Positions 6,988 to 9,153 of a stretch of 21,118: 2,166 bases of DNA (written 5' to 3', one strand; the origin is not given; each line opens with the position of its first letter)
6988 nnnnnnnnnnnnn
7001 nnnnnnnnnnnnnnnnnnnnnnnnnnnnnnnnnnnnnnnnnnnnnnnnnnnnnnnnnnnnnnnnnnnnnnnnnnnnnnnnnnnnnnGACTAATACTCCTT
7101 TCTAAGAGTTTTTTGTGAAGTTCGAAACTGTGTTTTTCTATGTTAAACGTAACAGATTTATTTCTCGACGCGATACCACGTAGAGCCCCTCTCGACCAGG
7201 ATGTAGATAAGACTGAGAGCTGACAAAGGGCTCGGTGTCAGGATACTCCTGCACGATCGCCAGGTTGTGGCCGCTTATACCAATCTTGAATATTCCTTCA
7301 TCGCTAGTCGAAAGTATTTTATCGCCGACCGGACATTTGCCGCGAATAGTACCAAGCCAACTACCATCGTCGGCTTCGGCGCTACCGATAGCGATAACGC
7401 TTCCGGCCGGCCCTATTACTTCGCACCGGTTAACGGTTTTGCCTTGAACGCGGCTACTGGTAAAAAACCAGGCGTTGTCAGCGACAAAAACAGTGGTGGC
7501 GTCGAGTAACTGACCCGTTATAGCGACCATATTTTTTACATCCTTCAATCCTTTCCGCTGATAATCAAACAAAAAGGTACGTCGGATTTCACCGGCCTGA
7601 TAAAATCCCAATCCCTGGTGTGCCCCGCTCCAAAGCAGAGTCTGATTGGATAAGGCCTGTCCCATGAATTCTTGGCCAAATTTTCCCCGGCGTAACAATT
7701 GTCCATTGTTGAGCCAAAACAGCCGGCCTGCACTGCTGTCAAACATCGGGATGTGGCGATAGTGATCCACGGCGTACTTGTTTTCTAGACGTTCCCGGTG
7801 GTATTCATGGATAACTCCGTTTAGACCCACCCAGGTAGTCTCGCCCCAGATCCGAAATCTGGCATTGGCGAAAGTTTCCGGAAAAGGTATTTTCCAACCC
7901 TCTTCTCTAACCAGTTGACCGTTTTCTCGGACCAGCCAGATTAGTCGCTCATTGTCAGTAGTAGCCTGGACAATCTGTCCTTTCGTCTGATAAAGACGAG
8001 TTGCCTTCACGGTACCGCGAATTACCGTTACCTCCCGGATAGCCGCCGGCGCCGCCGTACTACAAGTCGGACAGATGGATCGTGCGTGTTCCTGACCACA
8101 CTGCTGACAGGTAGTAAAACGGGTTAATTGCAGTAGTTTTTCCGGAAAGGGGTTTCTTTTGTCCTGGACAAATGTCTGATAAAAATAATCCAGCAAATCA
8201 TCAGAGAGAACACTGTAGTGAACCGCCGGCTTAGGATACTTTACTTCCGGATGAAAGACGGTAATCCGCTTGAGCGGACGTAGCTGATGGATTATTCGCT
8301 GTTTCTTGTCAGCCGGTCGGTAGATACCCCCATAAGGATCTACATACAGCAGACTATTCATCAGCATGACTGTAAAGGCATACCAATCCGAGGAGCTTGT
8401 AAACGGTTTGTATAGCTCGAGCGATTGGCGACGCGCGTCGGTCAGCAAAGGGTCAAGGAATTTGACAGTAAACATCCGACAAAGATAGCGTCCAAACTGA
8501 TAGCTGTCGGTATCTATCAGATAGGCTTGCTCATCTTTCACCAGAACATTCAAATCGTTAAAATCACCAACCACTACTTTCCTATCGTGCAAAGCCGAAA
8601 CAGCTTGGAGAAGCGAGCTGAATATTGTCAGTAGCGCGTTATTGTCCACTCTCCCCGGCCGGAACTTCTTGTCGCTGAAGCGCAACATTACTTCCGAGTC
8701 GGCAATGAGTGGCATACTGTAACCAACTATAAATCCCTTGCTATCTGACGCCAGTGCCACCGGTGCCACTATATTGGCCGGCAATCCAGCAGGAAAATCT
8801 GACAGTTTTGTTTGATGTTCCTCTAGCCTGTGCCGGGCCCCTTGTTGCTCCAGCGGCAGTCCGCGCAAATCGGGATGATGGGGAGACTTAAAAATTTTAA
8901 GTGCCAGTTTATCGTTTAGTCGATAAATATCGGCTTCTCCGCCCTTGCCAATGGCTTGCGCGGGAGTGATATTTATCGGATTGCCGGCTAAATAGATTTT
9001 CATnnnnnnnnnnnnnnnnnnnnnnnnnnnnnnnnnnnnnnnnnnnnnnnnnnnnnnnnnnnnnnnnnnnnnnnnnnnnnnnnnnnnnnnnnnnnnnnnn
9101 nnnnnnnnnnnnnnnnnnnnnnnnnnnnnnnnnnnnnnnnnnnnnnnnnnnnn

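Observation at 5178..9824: TerY-P-like triad (PP2C phosphatase, ZnR/beta-propeller Ser/Thr kinase, standalone vWA) with an embedded giant nicotinamidase-family amidase, inside an NrtR-associated NAD salvage cluster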

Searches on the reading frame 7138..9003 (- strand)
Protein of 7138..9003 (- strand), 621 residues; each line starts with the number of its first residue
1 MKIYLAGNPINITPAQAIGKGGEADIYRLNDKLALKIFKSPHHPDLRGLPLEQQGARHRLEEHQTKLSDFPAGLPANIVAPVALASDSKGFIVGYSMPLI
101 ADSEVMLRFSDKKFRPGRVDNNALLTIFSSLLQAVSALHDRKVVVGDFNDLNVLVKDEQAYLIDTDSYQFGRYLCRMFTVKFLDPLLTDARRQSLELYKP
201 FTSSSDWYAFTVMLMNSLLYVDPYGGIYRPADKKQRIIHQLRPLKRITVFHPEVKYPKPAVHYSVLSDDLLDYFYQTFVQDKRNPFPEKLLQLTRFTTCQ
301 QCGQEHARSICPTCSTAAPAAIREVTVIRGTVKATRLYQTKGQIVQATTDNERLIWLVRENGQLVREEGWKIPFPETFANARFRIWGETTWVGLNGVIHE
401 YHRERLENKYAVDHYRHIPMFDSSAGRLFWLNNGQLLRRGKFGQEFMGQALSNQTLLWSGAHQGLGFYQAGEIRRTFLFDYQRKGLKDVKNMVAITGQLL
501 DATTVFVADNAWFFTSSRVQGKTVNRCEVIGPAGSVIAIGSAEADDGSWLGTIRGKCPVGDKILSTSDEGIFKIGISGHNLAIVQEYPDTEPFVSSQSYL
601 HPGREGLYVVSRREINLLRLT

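Call 3: search_protein_families(library=pfam, proteins=[window:7138-9003:-], max_evalue=0.01)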
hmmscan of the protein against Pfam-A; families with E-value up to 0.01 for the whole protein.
window:7138-9003:- (621 aa): 2 families
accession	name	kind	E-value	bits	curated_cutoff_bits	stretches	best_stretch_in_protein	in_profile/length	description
PF00069.31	Pkinase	-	9.9e-05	22.3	31.7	1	117-257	93-227/263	Protein kinase domain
PF01163.29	RIO1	-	0.0051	16.9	22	1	126-165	108-148/187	RIO domain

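Call 6: search_protein_families(library=padloc, proteins=[window:7138-9003:-], max_evalue=0.01)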
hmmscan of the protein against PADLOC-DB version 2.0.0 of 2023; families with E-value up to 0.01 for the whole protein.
window:7138-9003:- (621 aa): 5 families
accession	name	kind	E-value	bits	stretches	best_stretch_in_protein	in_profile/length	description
PDLC03921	MkoA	-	5.6e-05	19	1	119-167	584-634/1607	-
PDLC03920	MkoA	-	0.0008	15.8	1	117-226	117-222/1112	-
PDLC04047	PD-T4-6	-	0.00085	16.5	0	117-160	106-149/327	-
PDLC04053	PD-T4-6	-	0.0011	16.5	1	96-164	87-154/311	-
PDLC04056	PD-T4-6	-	0.0099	13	0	118-164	103-149/415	-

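Call 7: search_protein_families(library=ncbifam, proteins=[window:7138-9003:-], max_evalue=0.01)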
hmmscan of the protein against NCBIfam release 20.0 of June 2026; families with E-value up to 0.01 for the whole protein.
window:7138-9003:- (621 aa): 5 families
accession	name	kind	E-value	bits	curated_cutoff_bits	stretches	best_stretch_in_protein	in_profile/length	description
NF038150.1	lanthi_synth_IV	equivalog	3.4e-08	32.3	650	1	116-234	292-406/851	class IV lanthionine synthetase LanL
NF038151.1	lanthi_synth_III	equivalog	0.00027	19.5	575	1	123-165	337-380/833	class III lanthionine synthetase LanKC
TIGR03724.2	arch_bud32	equivalog_domain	0.00044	19.8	125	1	122-165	88-128/193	KEOPS complex kinase/ATPase Bud32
NF007174.0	PRK09605.1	equivalog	0.0013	17.3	447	0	100-165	418-470/535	bifunctional N(6)-L-threonylcarbamoyladenine synthase/serine/threonine protein kinase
NF002475.0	PRK01723.1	equivalog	0.0047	16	142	1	128-167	149-189/241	3-deoxy-D-manno-octulosonic acid kinase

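Call 54: find_homologous_proteins(query=window:7138-9003:-, max_evalue=0.001)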
Query window:7138-9003:- (621 aa): 1729 proteins with E <= 0.001 among 8000 candidates; the best 120 are listed.
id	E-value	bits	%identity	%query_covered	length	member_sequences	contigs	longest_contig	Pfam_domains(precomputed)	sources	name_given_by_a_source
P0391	1.2e-204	699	49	100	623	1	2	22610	-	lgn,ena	-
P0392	7.8e-201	687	49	100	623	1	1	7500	-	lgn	-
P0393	6.6e-200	684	49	100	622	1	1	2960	-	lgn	-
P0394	2.2e-199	682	48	100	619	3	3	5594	-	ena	-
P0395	2.6e-198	678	49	100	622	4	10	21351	-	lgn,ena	-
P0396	7.6e-198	677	49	100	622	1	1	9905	-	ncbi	-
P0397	1.2e-197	676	48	100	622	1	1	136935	-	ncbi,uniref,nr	ncbi:hypothetical protein BST81_01595 [Leptolyngbya sp. 'hensonii']|uniref:hypothetical protein n=1 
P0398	1.7e-197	676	48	100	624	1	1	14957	-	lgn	-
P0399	2.1e-197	675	48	100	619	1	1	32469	-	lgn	-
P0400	2.6e-197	675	48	100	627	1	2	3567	-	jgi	jgi:H/ACA ribonucleoprotein complex subunit 3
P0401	3.3e-197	675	49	100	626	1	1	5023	-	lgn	-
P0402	6.6e-197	674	48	100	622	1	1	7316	-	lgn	-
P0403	1.6e-196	672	47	100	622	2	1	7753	-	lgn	-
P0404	1.9e-196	672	46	100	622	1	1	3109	-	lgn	-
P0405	2.0e-196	672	47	100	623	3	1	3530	-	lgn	-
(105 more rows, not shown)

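Call 64: predict_structure(alignment_id=A3)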
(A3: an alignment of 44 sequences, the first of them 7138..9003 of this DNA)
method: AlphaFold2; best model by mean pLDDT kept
length: 621 residues; sequences in the alignment: 44
mean_pLDDT: 90.3   pTM: 0.55
mean pLDDT of the five models: 90.3, 89.6, 89.6, 88.5, 88.4
residues with pLDDT >= 90: 411; 70-90: 195; 50-70: 9; < 50: 6
segments of 3 or more residues with pLDDT < 50: 318-323
pLDDT, mean of each block of 10 residues (from residue 1): 91 84 88 93 91 91 94 92 93 95 93 79 95 96 93 94 92 86 89 83 96 96 91 88 91 87 90 94 92 85 83 66 70 96 93 92 91 77 94 94 95 93 92 95 92 94 90 86 89 86 93 95 95 91 90 93 92 88 92 93 94 95 81
secondary structure, 60 per line:
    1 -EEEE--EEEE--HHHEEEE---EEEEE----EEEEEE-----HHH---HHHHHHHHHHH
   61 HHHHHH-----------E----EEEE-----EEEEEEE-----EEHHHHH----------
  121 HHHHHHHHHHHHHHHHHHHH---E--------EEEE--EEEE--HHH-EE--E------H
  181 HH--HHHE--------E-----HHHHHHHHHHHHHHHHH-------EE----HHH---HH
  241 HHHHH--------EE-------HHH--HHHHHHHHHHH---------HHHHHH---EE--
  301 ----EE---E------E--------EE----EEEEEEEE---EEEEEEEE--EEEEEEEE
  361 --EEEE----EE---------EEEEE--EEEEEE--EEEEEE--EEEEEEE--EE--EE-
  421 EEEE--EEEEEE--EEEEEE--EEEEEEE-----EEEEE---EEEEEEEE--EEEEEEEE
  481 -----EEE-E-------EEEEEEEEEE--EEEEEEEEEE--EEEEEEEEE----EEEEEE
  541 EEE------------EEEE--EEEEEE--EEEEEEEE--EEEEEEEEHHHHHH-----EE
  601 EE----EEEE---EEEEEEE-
elements in order: E2-5 E8-11 E17-20 E24-28 E33-38 H50-66 E83-86 E92-98 H106-110 H121-140 E153-156 E159-162 H203-219 H239-245 H268-278 H288-293 E332-339 E343-350 E353-360 E363-366 E382-386 E389-394 E397-402 E405-411 E421-424 E427-432 E435-440 E443-449 E455-459 E463-470 E473-480 E486-488 E498-507 E510-519 E522-530 E535-543 E556-559 E562-567 E570-577 E580-587 H588-593 E599-602 E607-610 E614-620

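Call 67: fold_search(model_id=the predicted structure, library=pdb)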
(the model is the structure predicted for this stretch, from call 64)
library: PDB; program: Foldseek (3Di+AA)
matches with E <= 10: 1958; with E <= 0.001: 1699
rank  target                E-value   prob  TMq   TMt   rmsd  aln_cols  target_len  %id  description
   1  4b8m_A                7.1e-08  1.00  0.31  0.63   5.4       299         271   19  Aurora B kinase in complex with VX-680 (released 2013-07-10)
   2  3lm5                  1.0e-07  1.00  0.30  0.62   6.9       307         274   16  Crystal Structure of human Serine/Threonine Kinase 17B (STK17B) in complex with Quercetin (released 2010-03-16)
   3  6u2h_D                1.2e-07  1.00  0.30  0.59   6.3       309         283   14  BRAF dimer bound to 14-3-3 (released 2019-08-28)
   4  5eyk_B                1.4e-07  1.00  0.30  0.61   5.6       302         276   19  CRYSTAL STRUCTURE OF AURORA B IN COMPLEX WITH BI 847325 (released 2016-08-17)
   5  7q7d                  1.5e-07  1.00  0.30  0.62   6.6       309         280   16  Room temperature structure of the human Serine/Threonine Kinase 17B (STK17B/DRAK2) in complex with ATP/ADP at 111 MPa he (released 2022-11-16)
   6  9u8c_E                1.6e-07  1.00  0.31  0.59   5.6       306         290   14  Crystal structure of EGFR exon20 insertion mutant in complex with enozertinib (ORIC-114) (released 2025-11-12)
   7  2bfy_B                1.8e-07  1.00  0.31  0.62   5.2       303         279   17  Complex of Aurora-B with INCENP and Hesperadin. (released 2005-05-03)
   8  5eyk_A                2.0e-07  1.00  0.31  0.66   4.9       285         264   19  CRYSTAL STRUCTURE OF AURORA B IN COMPLEX WITH BI 847325 (released 2016-08-17)
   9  8atb_BBB              2.4e-07  1.00  0.29  0.58   6.4       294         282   15  Discovery of IRAK4 Inhibitor 16 (released 2023-11-29)
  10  7rj8_A                2.4e-07  1.00  0.26  0.49   9.5       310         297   16  CRYSTAL STRUCTURE OF AP2 ASSOCIATED KINASE 1 ISOFORM 1 COMPLEXED WITH LIGAND (2R)-2-AMINO-N-[3-(DIFLUOROM ETHOXY)-4-(1 (released 2022-02-23)
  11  9na4_C                2.5e-07  1.00  0.29  0.58   6.7       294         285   16  IRAK4 in Complex with Compound 18 (released 2025-05-28)
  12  6aah_B                2.7e-07  1.00  0.27  0.55   8.5       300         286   16  Crystal structure of JAK1 in complex with peficitinib (released 2018-08-15)
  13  6xag_D                2.7e-07  1.00  0.29  0.59   6.4       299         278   12  Apo BRAF dimer bound to 14-3-3 (released 2020-10-07)
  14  6zjf                  2.8e-07  1.00  0.31  0.60   7.2       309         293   16  Crystal structure of STK17B (DRAK2) in complex with AP-229 (released 2020-07-29)
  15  3lxp                  2.8e-07  1.00  0.26  0.50   8.9       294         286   14  Structural and Thermodynamic Characterization of the TYK2 and JAK3 Kinase Domains in Complex with CP-690550 and CMP-6 (released 2010-06-02)
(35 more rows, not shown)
